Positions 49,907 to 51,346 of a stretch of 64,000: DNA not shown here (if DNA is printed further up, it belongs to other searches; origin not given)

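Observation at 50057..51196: HisRS-like paralogue with degenerate catalytic motifs but an intact anticodon-binding-like domain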

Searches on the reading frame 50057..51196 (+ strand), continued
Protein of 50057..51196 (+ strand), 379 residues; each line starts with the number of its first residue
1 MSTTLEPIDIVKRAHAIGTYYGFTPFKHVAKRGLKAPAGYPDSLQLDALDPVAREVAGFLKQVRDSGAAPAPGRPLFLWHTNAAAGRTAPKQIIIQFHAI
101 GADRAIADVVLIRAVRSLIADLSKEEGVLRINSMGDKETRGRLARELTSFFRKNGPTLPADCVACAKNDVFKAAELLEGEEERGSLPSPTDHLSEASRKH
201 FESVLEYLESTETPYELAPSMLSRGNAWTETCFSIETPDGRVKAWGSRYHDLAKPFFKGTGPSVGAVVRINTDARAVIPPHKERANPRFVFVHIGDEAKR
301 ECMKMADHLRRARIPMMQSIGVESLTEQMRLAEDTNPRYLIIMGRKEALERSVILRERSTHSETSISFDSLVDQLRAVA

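Call 6: find_homologous_proteins(query=window:50057-51196:+, max_evalue=0.001)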
Query window:50057-51196:+ (379 aa): 1014 proteins with E <= 0.001 among 8000 candidates; the best 120 are listed.
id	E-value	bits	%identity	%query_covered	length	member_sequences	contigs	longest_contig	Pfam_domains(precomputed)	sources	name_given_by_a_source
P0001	1.7e-240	816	96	100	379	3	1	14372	PF03129.26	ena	-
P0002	1.6e-217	740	86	100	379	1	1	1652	PF03129.26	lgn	-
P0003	2.8e-216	736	86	100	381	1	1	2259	PF03129.26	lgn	-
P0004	3.9e-216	736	86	99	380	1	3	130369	PF03129.26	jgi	-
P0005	1.7e-215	733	84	100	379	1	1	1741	PF03129.26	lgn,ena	-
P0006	1.1e-214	731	85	100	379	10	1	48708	PF03129.26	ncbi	-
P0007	1.5e-177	609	71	100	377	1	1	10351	PF03129.26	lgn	-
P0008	1.5e-173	595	69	100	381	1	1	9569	PF03129.26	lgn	-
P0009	1.5e-170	586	68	99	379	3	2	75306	PF03129.26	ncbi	-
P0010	2.7e-169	581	70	99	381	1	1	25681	PF03129.26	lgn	-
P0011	3.2e-169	581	70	98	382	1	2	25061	PF03129.26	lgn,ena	-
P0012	3.4e-169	581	70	99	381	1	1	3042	PF03129.26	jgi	jgi:histidyl-tRNA synthetase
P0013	5.0e-169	581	70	98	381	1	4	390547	PF03129.26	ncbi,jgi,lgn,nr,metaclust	ncbi:MAG: histidine--tRNA ligase [Parcubacteria bacterium C7867-001]|nr:MAG: histidine--tRNA ligase 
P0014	2.2e-168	578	71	100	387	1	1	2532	PF03129.26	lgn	-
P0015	1.2e-167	576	71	100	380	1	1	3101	PF03129.26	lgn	-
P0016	2.9e-167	575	71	99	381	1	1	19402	PF03129.26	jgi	jgi:histidyl-tRNA synthetase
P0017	3.1e-167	575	69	99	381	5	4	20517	PF03129.26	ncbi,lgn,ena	-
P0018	8.2e-167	573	67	100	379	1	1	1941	PF03129.26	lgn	-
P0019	1.1e-166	573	70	100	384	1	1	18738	PF03129.26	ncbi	-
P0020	1.4e-166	573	70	98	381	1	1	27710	PF03129.26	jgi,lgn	-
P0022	2.4e-166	572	70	99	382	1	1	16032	PF03129.26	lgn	-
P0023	3.3e-166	571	69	99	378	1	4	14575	PF03129.26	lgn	-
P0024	3.5e-166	571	68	100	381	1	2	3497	PF03129.26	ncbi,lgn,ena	-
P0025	4.9e-166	571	69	100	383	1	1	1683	PF03129.26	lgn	-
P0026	5.3e-166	571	69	100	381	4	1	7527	PF03129.26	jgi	jgi:histidyl-tRNA synthetase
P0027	6.9e-166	570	70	100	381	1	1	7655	PF03129.26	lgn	-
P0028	7.1e-166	570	68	99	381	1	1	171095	PF03129.26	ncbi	-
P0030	9.1e-166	570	68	98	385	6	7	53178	PF03129.26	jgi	jgi:histidyl-tRNA synthetase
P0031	1.2e-165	569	69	100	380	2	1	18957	PF03129.26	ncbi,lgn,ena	-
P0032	1.3e-165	569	70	100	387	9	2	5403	PF03129.26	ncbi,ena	-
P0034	1.9e-165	569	68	100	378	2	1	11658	PF03129.26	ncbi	-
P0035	3.7e-165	568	67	100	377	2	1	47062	PF03129.26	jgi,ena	-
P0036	3.9e-165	568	70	100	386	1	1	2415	PF03129.26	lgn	-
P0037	4.2e-165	568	69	100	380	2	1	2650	PF03129.26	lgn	-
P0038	5.4e-165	567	68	98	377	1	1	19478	PF03129.26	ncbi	-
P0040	1.0e-164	566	70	100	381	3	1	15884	PF03129.26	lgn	-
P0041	1.1e-164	566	69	98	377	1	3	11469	PF03129.26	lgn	-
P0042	1.1e-164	566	68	99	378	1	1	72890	PF03129.26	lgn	-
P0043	1.7e-164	566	68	99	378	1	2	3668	PF03129.26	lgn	-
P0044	2.0e-164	565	68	100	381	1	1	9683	PF03129.26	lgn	-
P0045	2.8e-164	565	69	100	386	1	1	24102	PF03129.26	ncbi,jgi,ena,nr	ncbi:MAG TPA: His/Gly/Thr/Pro-type tRNA ligase C-terminal domain-containing protein [Candidatus Pace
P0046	3.1e-164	565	69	100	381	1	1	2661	PF03129.26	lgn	-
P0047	3.2e-164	565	68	100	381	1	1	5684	PF03129.26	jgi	jgi:histidyl-tRNA synthetase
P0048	4.2e-164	564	69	99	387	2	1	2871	PF03129.26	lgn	-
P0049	4.9e-164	564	69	100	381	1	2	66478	PF03129.26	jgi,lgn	-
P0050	5.0e-164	564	68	100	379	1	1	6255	PF03129.26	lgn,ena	-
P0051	5.2e-164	564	69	100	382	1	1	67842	PF03129.26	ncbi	ncbi:MAG: His/Gly/Thr/Pro-type tRNA ligase C-terminal domain-containing protein [Bacillota bacterium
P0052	5.9e-164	564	69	98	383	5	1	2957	PF03129.26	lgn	-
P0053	6.3e-164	564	69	99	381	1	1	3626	PF03129.26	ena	-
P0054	1.2e-163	563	69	100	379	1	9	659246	PF03129.26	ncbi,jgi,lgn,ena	-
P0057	2.3e-163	562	69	98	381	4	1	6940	PF03129.26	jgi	jgi:histidyl-tRNA synthetase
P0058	2.4e-163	562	69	100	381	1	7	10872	PF03129.26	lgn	-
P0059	2.6e-163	562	69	100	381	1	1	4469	PF03129.26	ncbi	-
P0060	2.7e-163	562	66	100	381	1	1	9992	PF03129.26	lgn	-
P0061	2.7e-163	562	67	100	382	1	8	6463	PF03129.26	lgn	-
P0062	2.8e-163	562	69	100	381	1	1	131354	PF03129.26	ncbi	-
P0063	4.3e-163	561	68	99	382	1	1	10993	PF03129.26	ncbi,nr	ncbi:MAG TPA: His/Gly/Thr/Pro-type tRNA ligase C-terminal domain-containing protein [Candidatus Pace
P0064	5.6e-163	561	67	99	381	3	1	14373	PF03129.26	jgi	jgi:histidyl-tRNA synthetase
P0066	7.5e-163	560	67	100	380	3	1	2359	PF03129.26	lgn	-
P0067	7.7e-163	560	65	100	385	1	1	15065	PF03129.26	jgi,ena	-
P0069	9.1e-163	560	67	99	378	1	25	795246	-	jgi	jgi:histidyl-tRNA synthetase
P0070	1.0e-162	560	69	100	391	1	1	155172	PF03129.26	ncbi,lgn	-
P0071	1.1e-162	560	68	100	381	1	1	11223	PF03129.26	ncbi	-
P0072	1.2e-162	560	69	100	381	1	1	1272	PF03129.26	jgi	jgi:histidyl-tRNA synthetase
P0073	1.3e-162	559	68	98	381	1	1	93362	PF03129.26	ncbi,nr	ncbi:MAG TPA: His/Gly/Thr/Pro-type tRNA ligase C-terminal domain-containing protein [Candidatus Pace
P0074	1.4e-162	559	69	99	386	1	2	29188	PF03129.26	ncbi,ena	-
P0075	1.5e-162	559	69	99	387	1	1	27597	PF03129.26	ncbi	-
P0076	1.5e-162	559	69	99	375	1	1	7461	PF03129.26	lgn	-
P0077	1.7e-162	559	69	98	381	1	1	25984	PF03129.26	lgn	-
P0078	1.8e-162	559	68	99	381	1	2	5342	PF03129.26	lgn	-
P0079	2.9e-162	558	67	99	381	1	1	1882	PF03129.26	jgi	jgi:histidyl-tRNA synthetase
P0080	3.4e-162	558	68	100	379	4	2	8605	PF03129.26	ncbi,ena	-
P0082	5.3e-162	557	68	100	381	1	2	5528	PF03129.26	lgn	-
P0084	6.8e-162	557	68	100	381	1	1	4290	PF03129.26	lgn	-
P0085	7.7e-162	557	68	100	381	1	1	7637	PF03129.26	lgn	-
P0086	8.3e-162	557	67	99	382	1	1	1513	PF03129.26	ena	-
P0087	9.7e-162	557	67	99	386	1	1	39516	PF03129.26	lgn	-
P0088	1.1e-161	556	68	99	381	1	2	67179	PF03129.26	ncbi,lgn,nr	ncbi:hypothetical protein H0X32_03410 [Patescibacteria group bacterium]|nr:hypothetical protein [Pat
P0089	1.1e-161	556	67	100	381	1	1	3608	PF03129.26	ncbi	-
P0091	1.1e-161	556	66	100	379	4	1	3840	PF03129.26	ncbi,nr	ncbi:hypothetical protein KKH81_01015 [Patescibacteria group bacterium]|nr:hypothetical protein [Pat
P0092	1.2e-161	556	67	100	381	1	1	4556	PF03129.26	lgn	-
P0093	1.2e-161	556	68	99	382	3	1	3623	PF03129.26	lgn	-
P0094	1.4e-161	556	67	100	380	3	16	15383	PF03129.26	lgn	-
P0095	1.5e-161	556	69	99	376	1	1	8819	PF03129.26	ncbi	ncbi:MAG: His/Gly/Thr/Pro-type tRNA ligase C-terminal domain-containing protein [Minisyncoccia bacte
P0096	1.5e-161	556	67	100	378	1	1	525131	PF03129.26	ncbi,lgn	ncbi:MAG: His/Gly/Thr/Pro-type tRNA ligase C-terminal domain-containing protein [Patescibacteria gro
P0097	1.7e-161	556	66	100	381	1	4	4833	PF03129.26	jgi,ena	-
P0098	1.8e-161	556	68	100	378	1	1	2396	PF03129.26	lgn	-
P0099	1.9e-161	556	67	99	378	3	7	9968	PF03129.26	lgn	-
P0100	2.0e-161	556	66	99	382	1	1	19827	PF03129.26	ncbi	-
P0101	2.0e-161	556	67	100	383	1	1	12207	PF03129.26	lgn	-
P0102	2.1e-161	556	68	100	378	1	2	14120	PF03129.26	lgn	-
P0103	2.3e-161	555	67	100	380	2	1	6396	PF03129.26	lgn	-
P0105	3.5e-161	555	66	100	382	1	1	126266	PF03129.26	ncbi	-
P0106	3.7e-161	555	67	99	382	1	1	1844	PF03129.26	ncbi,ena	-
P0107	4.6e-161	554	68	100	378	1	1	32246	PF03129.26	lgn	-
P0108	4.9e-161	554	67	100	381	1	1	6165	PF03129.26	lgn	-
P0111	7.4e-161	554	66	100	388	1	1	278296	PF03129.26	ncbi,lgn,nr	ncbi:MAG: Histidine--tRNA ligase [Parcubacteria group bacterium]|nr:Histidine--tRNA ligase [Parcubac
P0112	9.7e-161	553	69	100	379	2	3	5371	PF03129.26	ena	-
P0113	9.7e-161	553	67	100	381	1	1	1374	PF03129.26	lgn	-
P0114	1.0e-160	553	67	100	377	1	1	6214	PF03129.26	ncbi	-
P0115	1.0e-160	553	67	99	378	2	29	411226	PF03129.26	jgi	jgi:histidyl-tRNA synthetase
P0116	1.2e-160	553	67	98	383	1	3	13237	PF03129.26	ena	-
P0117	1.8e-160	552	66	99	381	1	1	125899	PF03129.26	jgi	jgi:histidyl-tRNA synthetase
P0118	1.9e-160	552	67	98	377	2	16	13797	PF03129.26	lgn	-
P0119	2.2e-160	552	67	100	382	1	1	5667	PF03129.26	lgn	-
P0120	3.5e-160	551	67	99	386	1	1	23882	PF03129.26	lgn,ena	-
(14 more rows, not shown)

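Call 12: find_encoding_contigs(protein=P0069, flank=10000, max_places=4)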
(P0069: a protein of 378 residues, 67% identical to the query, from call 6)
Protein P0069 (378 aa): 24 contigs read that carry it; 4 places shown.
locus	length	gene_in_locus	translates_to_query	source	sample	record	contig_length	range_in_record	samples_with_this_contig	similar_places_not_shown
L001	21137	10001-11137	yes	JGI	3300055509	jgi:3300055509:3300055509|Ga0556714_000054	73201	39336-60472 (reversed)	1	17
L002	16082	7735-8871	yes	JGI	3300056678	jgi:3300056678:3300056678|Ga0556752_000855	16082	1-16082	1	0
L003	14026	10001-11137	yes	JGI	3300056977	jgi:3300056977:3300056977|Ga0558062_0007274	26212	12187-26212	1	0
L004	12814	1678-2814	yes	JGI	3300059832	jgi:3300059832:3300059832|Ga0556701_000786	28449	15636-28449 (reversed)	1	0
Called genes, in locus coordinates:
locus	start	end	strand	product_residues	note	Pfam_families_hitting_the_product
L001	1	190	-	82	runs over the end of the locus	PF18895:T4SS_pilin (weak)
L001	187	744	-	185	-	PF18895:T4SS_pilin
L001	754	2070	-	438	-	PF01547:SBP_bac_1, PF13416:SBP_bac_8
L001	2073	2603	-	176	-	PF05175:MTS (weak), PF08704:GCD14 (weak), PF13489:Methyltransf_23, PF01209:Ubie_methyltran, PF13847:Methyltransf_31, PF08241:Methyltransf_11, PF08242:Methyltransf_12, PF13649:Methyltransf_25, +2 more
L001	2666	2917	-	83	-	-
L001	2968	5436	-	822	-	PF00521:DNA_topoisoIV, PF03989:DNA_gyraseA_C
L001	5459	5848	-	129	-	-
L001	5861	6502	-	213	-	PF13483:Lactamase_B_3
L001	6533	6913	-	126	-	-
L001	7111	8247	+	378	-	PF23459:S1_RRP5 (faint), PF00575:S1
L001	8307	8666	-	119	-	-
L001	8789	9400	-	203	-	PF01195:Pept_tRNA_hydro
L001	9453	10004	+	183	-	PF10502:Peptidase_S26, PF00717:Peptidase_S24 (weak)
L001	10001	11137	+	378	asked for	-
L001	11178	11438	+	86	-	-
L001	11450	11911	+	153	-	PF02130:YbeY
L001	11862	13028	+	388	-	PF02491:SHS2_FTSA, PF11104:PilM_2 (weak), PF14450:FtsA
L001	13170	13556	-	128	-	PF02452:PemK_toxin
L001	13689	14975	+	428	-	PF00091:Tubulin, PF12327:FtsZ_C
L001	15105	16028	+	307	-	PF00890:FAD_binding_2 (weak), PF01134:GIDA (faint), PF01266:DAO (faint), PF01946:Thi4 (faint), PF07992:Pyr_redox_2, PF12831:FAD_oxidored (weak), PF13738:Pyr_redox_3, PF00070:Pyr_redox, +3 more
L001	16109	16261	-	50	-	-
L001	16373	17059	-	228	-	PF04493:Endonuclease_5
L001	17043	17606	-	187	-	PF13847:Methyltransf_31 (weak), PF08242:Methyltransf_12 (weak), PF13649:Methyltransf_25 (faint)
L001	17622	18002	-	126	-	PF00903:Glyoxalase, PF22677:Ble-like_N (weak)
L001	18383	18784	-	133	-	PF07681:DoxX (weak)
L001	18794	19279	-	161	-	PF08327:AHSA1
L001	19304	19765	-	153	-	PF10604:Polyketide_cyc2 (weak), PF08327:AHSA1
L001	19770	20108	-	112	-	PF12840:HTH_20, PF01022:HTH_5 (weak)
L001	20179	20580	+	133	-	PF12796:Ank_2, PF13606:Ank_3 (faint), PF12796:Ank_2, PF13637:Ank_4 (weak), PF00023:Ank (weak), PF13857:Ank_5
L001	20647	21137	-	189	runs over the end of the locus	PF01833:TIG (faint)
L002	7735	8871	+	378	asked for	-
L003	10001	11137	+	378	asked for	-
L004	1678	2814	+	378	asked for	-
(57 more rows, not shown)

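Call 13: find_encoding_contigs(protein=P0013, flank=10000, max_places=3)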
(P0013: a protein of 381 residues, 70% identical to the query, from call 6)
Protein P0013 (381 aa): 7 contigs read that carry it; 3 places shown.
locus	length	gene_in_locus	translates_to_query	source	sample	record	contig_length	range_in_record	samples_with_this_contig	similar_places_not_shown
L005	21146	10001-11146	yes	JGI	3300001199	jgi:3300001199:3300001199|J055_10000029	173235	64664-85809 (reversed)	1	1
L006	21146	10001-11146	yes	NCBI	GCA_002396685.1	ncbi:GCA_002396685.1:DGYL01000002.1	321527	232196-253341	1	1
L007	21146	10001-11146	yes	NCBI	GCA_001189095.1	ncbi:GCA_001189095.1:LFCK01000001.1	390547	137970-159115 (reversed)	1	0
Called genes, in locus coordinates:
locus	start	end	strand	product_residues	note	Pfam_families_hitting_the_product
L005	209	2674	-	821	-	PF00521:DNA_topoisoIV, PF03989:DNA_gyraseA_C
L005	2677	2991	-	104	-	-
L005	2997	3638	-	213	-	PF13483:Lactamase_B_3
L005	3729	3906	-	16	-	-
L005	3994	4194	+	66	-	-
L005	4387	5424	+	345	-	-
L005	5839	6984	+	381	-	PF23459:S1_RRP5 (faint), PF00575:S1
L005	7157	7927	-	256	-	PF12146:Hydrolase_4 (faint), PF00561:Abhydrolase_1 (faint), PF12697:Abhydrolase_6 (weak), PF00326:Peptidase_S9 (faint)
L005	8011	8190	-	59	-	-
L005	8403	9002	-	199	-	PF01195:Pept_tRNA_hydro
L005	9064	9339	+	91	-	-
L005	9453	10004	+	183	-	PF10502:Peptidase_S26, PF00717:Peptidase_S24 (faint)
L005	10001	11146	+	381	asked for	PF03129:HGTP_anticodon (weak)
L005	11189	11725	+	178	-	-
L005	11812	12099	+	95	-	-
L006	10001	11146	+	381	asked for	PF03129:HGTP_anticodon (weak)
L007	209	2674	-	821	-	PF00521:DNA_topoisoIV, PF03989:DNA_gyraseA_C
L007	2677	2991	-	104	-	-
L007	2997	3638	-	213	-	PF13483:Lactamase_B_3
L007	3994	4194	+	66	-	-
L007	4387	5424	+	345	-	-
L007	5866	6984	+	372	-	PF23459:S1_RRP5 (faint), PF00575:S1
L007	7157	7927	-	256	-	PF12146:Hydrolase_4 (faint), PF00561:Abhydrolase_1 (faint), PF12697:Abhydrolase_6 (weak), PF00326:Peptidase_S9 (faint)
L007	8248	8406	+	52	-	-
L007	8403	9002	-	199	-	PF01195:Pept_tRNA_hydro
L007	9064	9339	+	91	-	-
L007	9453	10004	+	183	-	PF10502:Peptidase_S26, PF00717:Peptidase_S24 (faint)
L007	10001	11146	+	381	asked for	PF03129:HGTP_anticodon (weak)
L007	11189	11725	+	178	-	-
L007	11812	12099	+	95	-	-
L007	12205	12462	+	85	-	-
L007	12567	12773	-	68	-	-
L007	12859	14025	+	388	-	PF02491:SHS2_FTSA, PF11104:PilM_2 (weak), PF14450:FtsA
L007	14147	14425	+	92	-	-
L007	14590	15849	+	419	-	PF00091:Tubulin, PF12327:FtsZ_C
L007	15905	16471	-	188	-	-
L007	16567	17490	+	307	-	PF00070:Pyr_redox (faint), PF00890:FAD_binding_2 (faint), PF01134:GIDA (faint), PF01266:DAO (faint), PF03486:HI0933_like (faint), PF07992:Pyr_redox_2, PF12831:FAD_oxidored, PF13738:Pyr_redox_3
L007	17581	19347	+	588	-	-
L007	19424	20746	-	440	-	PF13230:GATase_4 (faint), PF13522:GATase_6, PF13537:GATase_7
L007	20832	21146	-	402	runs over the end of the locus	-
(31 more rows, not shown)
